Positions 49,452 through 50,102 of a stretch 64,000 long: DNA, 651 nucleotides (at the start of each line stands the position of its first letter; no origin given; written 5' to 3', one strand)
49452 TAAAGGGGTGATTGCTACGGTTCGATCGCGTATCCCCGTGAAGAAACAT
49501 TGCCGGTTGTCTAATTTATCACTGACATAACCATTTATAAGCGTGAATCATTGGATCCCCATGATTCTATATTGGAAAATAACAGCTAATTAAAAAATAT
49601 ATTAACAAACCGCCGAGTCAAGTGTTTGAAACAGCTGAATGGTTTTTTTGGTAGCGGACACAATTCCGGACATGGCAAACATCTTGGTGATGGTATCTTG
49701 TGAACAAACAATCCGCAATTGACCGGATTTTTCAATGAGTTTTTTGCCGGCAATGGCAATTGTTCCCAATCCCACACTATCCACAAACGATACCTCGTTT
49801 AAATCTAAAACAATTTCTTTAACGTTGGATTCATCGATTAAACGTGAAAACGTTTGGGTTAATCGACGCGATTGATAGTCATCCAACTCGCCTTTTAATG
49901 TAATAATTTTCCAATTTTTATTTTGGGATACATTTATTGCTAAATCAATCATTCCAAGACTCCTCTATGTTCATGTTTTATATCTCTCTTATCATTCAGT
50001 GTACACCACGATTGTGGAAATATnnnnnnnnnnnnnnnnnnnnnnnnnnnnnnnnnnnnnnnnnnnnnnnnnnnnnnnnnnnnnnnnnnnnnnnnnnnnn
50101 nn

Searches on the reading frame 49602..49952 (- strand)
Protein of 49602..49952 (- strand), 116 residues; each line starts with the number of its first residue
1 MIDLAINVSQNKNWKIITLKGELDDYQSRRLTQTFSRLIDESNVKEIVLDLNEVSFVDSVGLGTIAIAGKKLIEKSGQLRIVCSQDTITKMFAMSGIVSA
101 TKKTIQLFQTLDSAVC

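Call 66: search_protein_families(library=pfam, proteins=[window:49602-49952:-], max_evalue=0.001)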
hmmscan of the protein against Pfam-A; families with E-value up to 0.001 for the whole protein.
window:49602-49952:- (116 aa): 2 families
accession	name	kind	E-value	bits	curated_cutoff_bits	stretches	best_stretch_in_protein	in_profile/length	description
PF01740.26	STAS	-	2.1e-17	63.3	22.6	1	6-114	2-106/106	STAS domain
PF13466.11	STAS_2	-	2.4e-07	31.3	29.2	1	17-97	1-79/80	STAS domain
